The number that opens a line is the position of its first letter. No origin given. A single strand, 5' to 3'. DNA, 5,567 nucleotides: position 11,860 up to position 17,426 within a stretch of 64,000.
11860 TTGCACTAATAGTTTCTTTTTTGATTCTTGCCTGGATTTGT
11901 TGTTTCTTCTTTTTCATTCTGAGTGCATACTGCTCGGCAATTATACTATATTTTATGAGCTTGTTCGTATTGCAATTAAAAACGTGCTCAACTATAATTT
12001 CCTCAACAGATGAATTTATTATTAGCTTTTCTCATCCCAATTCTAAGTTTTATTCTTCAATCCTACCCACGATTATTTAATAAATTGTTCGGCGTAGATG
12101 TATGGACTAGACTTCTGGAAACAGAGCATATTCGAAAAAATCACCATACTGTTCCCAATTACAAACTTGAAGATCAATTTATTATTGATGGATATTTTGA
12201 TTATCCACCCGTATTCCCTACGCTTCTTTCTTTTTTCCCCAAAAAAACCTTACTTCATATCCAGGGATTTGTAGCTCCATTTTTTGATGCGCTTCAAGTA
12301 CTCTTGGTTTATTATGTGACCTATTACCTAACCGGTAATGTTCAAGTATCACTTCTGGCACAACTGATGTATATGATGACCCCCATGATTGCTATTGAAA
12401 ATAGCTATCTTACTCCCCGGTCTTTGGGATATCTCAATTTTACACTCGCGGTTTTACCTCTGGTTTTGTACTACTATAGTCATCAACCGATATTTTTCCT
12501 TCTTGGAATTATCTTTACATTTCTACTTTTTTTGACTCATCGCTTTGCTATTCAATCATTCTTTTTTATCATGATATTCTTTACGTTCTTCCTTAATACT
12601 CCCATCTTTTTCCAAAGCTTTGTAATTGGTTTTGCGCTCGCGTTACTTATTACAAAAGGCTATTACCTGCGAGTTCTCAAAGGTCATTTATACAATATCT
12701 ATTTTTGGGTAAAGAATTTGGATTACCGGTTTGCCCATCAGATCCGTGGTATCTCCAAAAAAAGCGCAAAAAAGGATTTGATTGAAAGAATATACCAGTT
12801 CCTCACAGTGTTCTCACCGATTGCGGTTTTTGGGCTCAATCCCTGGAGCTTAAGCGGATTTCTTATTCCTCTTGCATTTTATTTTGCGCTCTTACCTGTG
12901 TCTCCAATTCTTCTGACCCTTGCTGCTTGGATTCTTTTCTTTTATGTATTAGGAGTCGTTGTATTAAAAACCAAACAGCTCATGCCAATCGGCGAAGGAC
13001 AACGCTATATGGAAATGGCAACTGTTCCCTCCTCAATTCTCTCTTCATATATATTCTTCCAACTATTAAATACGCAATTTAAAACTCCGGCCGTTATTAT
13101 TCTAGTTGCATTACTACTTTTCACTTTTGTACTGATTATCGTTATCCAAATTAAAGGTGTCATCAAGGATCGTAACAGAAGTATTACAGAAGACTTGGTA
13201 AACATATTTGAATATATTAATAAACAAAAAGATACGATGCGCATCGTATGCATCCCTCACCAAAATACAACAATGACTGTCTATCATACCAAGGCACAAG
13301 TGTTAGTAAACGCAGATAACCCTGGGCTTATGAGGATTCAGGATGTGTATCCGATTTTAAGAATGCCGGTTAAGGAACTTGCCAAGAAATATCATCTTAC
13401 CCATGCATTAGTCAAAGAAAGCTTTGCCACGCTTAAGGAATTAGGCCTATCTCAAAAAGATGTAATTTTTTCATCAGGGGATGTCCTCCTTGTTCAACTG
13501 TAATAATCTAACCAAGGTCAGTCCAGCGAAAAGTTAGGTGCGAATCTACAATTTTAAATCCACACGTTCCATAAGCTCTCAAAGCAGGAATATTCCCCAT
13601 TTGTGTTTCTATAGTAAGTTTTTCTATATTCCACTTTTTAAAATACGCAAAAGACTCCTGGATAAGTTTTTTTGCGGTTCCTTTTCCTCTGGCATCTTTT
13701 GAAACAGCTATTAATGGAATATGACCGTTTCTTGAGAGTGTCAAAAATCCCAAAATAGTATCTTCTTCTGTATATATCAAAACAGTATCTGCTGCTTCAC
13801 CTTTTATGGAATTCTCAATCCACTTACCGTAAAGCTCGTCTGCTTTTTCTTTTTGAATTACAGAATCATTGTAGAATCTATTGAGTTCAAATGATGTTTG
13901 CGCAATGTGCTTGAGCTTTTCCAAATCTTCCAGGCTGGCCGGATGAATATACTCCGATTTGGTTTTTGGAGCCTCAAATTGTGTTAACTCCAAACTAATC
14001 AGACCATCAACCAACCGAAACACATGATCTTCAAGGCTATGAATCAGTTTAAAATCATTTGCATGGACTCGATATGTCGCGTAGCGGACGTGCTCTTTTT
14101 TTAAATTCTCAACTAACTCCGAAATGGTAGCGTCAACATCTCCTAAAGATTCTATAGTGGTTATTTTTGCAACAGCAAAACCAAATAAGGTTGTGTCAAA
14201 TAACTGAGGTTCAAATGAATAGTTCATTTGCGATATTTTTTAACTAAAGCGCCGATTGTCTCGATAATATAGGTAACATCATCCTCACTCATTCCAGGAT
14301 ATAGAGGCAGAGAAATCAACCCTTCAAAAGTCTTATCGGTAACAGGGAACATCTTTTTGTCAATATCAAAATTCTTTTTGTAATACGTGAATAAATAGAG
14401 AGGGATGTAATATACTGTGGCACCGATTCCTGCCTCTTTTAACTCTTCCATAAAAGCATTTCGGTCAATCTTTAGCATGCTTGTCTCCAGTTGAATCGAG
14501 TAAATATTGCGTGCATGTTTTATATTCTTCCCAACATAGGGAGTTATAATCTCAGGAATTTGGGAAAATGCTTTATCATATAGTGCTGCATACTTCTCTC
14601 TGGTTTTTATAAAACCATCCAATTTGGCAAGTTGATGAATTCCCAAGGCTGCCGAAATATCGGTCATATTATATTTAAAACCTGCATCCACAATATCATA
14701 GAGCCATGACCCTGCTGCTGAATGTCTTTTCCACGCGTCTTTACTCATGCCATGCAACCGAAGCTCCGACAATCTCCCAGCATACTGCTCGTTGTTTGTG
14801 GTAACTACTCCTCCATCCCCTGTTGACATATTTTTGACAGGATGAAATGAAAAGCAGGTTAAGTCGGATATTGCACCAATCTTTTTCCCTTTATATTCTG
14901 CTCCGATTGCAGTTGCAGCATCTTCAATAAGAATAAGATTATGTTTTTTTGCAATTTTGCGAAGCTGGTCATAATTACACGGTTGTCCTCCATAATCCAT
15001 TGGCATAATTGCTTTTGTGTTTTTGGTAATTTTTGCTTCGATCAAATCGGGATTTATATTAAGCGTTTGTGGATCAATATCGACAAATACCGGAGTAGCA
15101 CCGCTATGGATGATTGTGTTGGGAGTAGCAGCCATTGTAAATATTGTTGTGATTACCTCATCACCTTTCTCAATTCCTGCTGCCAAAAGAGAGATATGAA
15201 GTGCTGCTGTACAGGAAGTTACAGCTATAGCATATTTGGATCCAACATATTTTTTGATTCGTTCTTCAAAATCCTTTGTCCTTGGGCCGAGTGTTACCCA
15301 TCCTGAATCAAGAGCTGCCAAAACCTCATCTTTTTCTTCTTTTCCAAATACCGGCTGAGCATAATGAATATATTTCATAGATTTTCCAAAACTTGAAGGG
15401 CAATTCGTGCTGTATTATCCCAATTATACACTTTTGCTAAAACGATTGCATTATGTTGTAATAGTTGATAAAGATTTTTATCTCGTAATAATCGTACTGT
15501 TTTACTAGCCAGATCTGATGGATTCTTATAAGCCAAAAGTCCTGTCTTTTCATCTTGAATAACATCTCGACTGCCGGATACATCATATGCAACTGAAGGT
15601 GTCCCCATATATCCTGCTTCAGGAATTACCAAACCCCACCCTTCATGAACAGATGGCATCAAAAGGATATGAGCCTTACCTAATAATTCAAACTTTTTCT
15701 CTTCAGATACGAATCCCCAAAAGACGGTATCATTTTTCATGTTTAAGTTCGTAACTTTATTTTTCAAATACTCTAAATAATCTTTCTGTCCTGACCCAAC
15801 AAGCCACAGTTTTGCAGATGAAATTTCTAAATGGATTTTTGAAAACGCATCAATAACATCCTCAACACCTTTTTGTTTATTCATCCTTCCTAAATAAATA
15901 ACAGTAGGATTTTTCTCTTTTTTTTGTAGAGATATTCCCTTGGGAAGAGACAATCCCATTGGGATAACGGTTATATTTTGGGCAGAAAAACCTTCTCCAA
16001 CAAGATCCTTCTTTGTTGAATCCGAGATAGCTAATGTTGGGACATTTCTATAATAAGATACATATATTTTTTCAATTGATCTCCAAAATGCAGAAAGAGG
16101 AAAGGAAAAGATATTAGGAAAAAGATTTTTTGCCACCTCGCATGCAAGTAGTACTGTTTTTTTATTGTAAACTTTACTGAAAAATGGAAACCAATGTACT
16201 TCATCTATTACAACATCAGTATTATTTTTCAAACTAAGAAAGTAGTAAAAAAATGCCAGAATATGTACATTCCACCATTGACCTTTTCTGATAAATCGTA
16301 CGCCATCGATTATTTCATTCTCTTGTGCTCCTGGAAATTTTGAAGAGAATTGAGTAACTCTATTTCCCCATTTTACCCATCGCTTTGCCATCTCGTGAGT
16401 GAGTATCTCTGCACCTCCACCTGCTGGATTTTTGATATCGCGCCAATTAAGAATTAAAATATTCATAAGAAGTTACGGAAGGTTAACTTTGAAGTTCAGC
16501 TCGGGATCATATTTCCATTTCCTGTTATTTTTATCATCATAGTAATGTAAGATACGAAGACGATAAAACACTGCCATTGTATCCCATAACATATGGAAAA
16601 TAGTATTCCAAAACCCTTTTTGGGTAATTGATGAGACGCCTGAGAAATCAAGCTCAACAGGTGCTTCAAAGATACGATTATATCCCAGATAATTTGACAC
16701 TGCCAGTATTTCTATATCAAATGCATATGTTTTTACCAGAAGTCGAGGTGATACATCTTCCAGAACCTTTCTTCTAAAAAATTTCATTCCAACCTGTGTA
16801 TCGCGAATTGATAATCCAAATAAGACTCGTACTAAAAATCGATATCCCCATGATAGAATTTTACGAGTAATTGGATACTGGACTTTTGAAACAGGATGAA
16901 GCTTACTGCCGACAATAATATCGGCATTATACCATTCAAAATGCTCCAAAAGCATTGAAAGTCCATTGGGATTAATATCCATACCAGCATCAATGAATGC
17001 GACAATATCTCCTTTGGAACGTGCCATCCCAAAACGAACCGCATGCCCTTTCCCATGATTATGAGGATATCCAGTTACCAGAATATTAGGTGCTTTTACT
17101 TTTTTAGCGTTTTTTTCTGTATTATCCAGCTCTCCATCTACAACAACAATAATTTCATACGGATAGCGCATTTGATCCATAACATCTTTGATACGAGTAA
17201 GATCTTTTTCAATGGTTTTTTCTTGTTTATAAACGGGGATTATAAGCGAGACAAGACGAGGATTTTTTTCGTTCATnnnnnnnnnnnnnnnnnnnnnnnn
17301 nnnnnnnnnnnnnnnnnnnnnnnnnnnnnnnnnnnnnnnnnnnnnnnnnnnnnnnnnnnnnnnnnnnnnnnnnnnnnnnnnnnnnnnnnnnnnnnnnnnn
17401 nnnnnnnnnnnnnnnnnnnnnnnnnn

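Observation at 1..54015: About 54-kb glycosylation supercluster with about 20 GT-C-like polytopic membrane transferase candidates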

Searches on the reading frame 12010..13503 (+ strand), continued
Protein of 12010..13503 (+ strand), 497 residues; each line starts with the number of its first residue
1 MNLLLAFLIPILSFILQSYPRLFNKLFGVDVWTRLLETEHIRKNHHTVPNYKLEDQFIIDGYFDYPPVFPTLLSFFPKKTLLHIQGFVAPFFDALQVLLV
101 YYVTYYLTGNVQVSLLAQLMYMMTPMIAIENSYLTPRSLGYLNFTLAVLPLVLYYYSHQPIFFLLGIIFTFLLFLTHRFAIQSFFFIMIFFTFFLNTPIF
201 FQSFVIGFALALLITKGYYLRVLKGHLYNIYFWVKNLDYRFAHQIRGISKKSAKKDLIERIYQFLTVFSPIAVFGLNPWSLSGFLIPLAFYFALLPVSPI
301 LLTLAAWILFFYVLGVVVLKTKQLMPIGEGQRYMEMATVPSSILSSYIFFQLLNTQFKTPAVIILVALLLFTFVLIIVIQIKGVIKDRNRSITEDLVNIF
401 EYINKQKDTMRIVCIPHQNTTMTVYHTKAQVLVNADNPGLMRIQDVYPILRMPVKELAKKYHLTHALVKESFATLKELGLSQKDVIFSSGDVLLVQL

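Call 98: list_cluster_members(proteins=[P0236, P0250, P0264, P0290, P0311, P0328, P0340, P0347, P0354, P0210])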
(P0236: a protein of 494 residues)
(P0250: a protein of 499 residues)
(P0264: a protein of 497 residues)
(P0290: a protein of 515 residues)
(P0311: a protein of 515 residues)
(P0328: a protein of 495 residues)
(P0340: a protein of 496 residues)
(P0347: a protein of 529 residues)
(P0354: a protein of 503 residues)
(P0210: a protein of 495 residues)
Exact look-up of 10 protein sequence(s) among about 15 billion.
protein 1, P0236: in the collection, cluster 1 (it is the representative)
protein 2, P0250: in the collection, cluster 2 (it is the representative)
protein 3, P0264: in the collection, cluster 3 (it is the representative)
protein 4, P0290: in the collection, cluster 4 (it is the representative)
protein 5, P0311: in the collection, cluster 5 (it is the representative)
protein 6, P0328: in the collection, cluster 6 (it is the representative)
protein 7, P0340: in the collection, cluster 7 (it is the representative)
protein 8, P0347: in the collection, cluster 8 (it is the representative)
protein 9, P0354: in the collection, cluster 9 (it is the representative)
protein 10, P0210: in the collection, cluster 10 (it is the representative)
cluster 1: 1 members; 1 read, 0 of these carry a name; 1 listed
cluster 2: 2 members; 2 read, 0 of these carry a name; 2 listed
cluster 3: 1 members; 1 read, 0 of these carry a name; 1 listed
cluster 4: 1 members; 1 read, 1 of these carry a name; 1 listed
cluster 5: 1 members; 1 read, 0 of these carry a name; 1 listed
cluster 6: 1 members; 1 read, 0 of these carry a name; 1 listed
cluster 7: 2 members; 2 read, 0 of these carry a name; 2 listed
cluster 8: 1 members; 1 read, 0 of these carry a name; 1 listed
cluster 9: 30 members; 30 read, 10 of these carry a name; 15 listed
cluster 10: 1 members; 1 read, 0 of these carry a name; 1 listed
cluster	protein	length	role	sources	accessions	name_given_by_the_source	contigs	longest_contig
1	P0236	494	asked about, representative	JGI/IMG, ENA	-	-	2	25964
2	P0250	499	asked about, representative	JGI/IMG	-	-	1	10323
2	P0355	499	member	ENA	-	-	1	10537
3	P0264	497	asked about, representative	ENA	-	-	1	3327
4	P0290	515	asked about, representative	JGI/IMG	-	hypothetical protein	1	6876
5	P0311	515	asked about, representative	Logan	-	-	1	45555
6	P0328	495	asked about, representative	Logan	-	-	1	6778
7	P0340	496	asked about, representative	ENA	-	-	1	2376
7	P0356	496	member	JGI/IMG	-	-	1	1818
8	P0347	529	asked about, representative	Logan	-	-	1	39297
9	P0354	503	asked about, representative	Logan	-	-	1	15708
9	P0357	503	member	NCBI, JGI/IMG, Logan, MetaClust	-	\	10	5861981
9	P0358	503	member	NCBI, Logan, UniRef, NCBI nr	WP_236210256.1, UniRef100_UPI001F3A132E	glycosyltransferase family 39 protein [Metapseudomonas otitidis] | glycosyltransferase family 39 protein n=1 Tax=Metapseudomonas otitidis TaxID=319939 ... | glycosyltransferase family 39 protein [Pseudomonas otitidis]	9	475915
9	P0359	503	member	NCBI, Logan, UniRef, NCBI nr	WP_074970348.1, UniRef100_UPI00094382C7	glycosyltransferase family protein [Metapseudomonas otitidis] | hypothetical protein n=1 Tax=Metapseudomonas otitidis TaxID=319939 RepID=UPI00094382C7 | hypothetical protein [Pseudomonas otitidis]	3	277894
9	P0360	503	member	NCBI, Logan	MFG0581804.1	hypothetical protein ACF8C1_01055 [Pseudomonas sp. zjy_9]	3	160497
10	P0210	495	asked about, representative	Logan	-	-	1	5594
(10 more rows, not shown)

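Call 99: find_encoding_contigs(protein=P0357, flank=10000, max_places=1)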
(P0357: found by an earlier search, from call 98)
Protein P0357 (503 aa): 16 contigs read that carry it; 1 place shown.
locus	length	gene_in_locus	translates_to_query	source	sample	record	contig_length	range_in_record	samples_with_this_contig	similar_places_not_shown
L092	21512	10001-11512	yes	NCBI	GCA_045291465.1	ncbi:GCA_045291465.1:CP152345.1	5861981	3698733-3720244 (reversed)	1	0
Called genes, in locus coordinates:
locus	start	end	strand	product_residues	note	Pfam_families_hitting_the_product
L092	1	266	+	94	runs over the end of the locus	PF00216:Bac_DNA_binding, PF18291:HU-HIG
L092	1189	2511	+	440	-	PF03446:NAD_binding_2 (faint), PF03721:UDPG_MGDP_dh_N, PF00984:UDPG_MGDP_dh, PF03720:UDPG_MGDP_dh_C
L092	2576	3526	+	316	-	PF01408:GFO_IDH_MocA, PF02894:GFO_IDH_MocA_C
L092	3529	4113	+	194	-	PF25087:GMPPB_C (faint), PF14602:Hexapep_2 (faint), PF00132:Hexapep, PF25084:LbH_EIF2B (weak), PF00132:Hexapep (weak)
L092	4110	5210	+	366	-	PF00155:Aminotran_1_2, PF01041:DegT_DnrJ_EryC1, PF00266:Aminotran_5 (weak), PF01212:Beta_elim_lyase, PF01053:Cys_Met_Meta_PP (weak)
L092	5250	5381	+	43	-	-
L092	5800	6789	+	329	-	PF01073:3Beta_HSD, PF01370:Epimerase, PF02719:Polysacc_synt_2, PF04321:RmlD_sub_bind, PF07993:NAD_binding_4, PF13460:NAD_binding_10, PF16363:GDP_Man_Dehyd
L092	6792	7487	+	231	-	PF00155:Aminotran_1_2, PF01041:DegT_DnrJ_EryC1, PF01053:Cys_Met_Meta_PP (faint)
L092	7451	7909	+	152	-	PF01041:DegT_DnrJ_EryC1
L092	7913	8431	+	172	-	PF25084:LbH_EIF2B (faint), PF25087:GMPPB_C (weak), PF00132:Hexapep, PF14602:Hexapep_2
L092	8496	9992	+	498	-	PF01943:Polysacc_synt, PF13440:Polysacc_synt_3 (weak)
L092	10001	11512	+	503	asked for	-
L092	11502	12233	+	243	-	PF13477:Glyco_trans_4_2 (weak), PF13439:Glyco_transf_4, PF13579:Glyco_trans_4_4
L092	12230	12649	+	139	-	PF13692:Glyco_trans_1_4, PF20706:GT4-conflict, PF00534:Glycos_transf_1, PF13524:Glyco_trans_1_2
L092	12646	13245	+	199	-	PF02397:Bac_transf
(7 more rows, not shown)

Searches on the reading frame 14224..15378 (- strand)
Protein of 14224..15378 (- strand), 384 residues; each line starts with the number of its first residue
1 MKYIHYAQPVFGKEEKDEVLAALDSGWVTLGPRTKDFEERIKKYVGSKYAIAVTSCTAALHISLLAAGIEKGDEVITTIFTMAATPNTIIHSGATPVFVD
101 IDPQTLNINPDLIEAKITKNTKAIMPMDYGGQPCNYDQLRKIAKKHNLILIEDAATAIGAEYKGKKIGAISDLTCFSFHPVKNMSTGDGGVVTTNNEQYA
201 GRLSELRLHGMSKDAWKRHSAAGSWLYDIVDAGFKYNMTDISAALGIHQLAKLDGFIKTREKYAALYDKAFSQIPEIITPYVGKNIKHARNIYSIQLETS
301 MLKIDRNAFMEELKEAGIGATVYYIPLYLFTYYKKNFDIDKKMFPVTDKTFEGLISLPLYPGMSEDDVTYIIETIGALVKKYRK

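Call 9: search_protein_families(library=pfam, max_evalue=0.01, proteins=[window:14224-15378:-])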
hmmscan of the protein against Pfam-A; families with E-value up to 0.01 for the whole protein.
window:14224-15378:- (384 aa): 5 families
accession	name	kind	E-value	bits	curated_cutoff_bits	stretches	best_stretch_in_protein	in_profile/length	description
PF01041.23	DegT_DnrJ_EryC1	-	1.3e-126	423.1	19.8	1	12-375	4-359/360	DegT/DnrJ/EryC1/StrS aminotransferase family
PF00155.27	Aminotran_1_2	-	3.1e-07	30.4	19.7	1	30-155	38-187/361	Aminotransferase class I and II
PF01212.27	Beta_elim_lyase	-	6.5e-06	26.1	27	1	32-260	32-219/288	Beta-eliminating lyase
PF01053.26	Cys_Met_Meta_PP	-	0.00017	20.7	27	1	32-168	52-188/381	Cys/Met metabolism PLP-dependent enzyme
PF00266.25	Aminotran_5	-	0.00086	18.8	21.5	1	37-179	48-200/371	Aminotransferase class-V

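Call 74: search_protein_families(library=ncbifam, max_evalue=1e-10, proteins=[window:14224-15378:-])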
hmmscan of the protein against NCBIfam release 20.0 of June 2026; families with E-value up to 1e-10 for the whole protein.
window:14224-15378:- (384 aa): 7 families
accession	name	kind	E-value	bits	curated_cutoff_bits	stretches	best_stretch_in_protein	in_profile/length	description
TIGR03588.1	PseC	equivalog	5e-116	387.7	423.5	1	4-376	2-377/380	UDP-4-amino-4,6-dideoxy-N-acetyl-beta-L-altrosamine transaminase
NF008658.2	PRK11658.1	equivalog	5.9e-102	341.1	631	1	2-380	3-378/379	UDP-4-amino-4-deoxy-L-arabinose aminotransferase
NF008687.0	PRK11706.1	equivalog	9.9e-80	268.1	375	1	4-378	2-373/375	dTDP-4-amino-4,6-dideoxygalactose transaminase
TIGR04181.1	NHT_00031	hypoth_equivalog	5.1e-73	246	420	1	5-358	2-357/359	LegC family aminotransferase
TIGR02379.1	ECA_wecE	subfamily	1.5e-65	221.4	434.85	1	7-377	5-373/376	dTDP-4-amino-4,6-dideoxy-D-glucose transaminase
NF011936.0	PRK15407.1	equivalog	6.5e-56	189.9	423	2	3-208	36-249/440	lipopolysaccharide biosynthesis protein RfbH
TIGR04427.1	PLP_DesI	equivalog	1.7e-53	182.1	650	1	21-378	40-382/390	dTDP-4-dehydro-6-deoxyglucose aminotransferase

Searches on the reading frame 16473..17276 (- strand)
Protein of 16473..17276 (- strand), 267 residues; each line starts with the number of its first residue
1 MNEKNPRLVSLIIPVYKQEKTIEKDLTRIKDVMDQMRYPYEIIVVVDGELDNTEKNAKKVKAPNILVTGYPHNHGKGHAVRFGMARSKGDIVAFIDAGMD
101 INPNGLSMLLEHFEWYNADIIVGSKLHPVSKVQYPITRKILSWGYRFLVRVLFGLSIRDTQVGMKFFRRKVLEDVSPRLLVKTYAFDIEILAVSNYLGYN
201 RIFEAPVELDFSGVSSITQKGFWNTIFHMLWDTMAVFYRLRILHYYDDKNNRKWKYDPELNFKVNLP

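Call 9: search_protein_families(library=pfam, max_evalue=0.01, proteins=[window:16473-17276:-])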
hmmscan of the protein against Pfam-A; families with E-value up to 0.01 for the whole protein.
window:16473-17276:- (267 aa): 3 families
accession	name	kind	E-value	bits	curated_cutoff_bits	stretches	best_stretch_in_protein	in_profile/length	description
PF00535.33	Glycos_transf_2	-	2.6e-23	83.2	23.3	1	10-175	1-167/168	Glycosyl transferase family 2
PF10111.15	Glyco_tranf_2_2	-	2.5e-06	27.6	27.3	1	10-103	1-96/276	Glycosyltransferase like family 2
PF13641.12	Glyco_tranf_2_3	-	2.3e-05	25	27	1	6-118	1-116/230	Glycosyltransferase like family 2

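Call 16: search_protein_families(library=ncbifam, max_evalue=0.01, proteins=[window:16473-17276:-])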
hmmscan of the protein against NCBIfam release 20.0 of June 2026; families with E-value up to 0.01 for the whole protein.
window:16473-17276:- (267 aa): 20 families
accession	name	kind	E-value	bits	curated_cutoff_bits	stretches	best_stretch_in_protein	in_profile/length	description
NF010496.0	PRK13915.1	equivalog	2.6e-13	49.7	262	1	2-103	26-132/307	glucosyl-3-phosphoglycerate synthase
NF058614.1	PPMAGASynPpgS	equivalog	9.3e-13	48.1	370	1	10-224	3-211/226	polyprenyl-phospho-N-acetylgalactosaminyl synthase PpgS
TIGR03937.1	PgaC_IcaA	equivalog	2.3e-12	46.6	422.3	1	4-114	42-151/407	poly-beta-1,6-N-acetyl-D-glucosamine synthase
NF007986.1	PRK10714.1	equivalog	2.1e-11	43.4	529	1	8-174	7-171/316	undecaprenyl-phosphate 4-deoxy-4-formamido-L-arabinose transferase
NF041875.1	EPS_EpsD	equivalog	5.3e-10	39.2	370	1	9-135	1-126/325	exopolysaccharide biosynthesis glycosyltransferase EpsD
TIGR03965.1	mycofact_glyco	equivalog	8.3e-10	38.1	280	1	5-115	72-181/467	mycofactocin biosynthesis glycosyltransferase MftF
NF047588.1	GlcsyltransPgfSStrep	equivalog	8.7e-10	38.3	500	1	9-173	3-165/308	glycosyltransferase PgfS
NF007482.0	PRK10073.1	equivalog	1.3e-09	37.5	423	1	7-117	6-114/334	glycosyltransferase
TIGR04182.1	glyco_TIGR04182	equivalog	4.4e-09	36.1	325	1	9-194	2-175/293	S-layer glycoprotein N-glycosyltransferase AglJ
TIGR04283.1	glyco_like_mftF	equivalog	2.2e-08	34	182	1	9-111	1-95/221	TIGR04283 family arsenosugar biosynthesis glycosyltransferase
NF041394.1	GtaseAglG_Halo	equivalog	3.5e-08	33.1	440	1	9-129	3-122/304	glucosyl-dolichyl phosphate glucuronosyltransferase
NF041391.1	DPhHxTase_Halo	equivalog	1.2e-07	30.9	375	1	15-176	3-154/213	dolichyl-phosphate hexose transferase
NF038299.1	EPS_HpsN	equivalog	1.3e-07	30.9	425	1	8-113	2-106/317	hormogonium polysaccharide biosynthesis glycosyltransferase HpsN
NF047683.1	TeichurnBiosyTuaG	equivalog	1.4e-07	31.5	400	1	6-107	5-105/252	teichuronic acid biosynthesis protein TuaG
TIGR03111.1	glyc2_xrt_Gpos1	hypoth_equivalog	2.3e-05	23.4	363.95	1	8-115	50-158/439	TIGR03111 family XrtG-associated glycosyltransferase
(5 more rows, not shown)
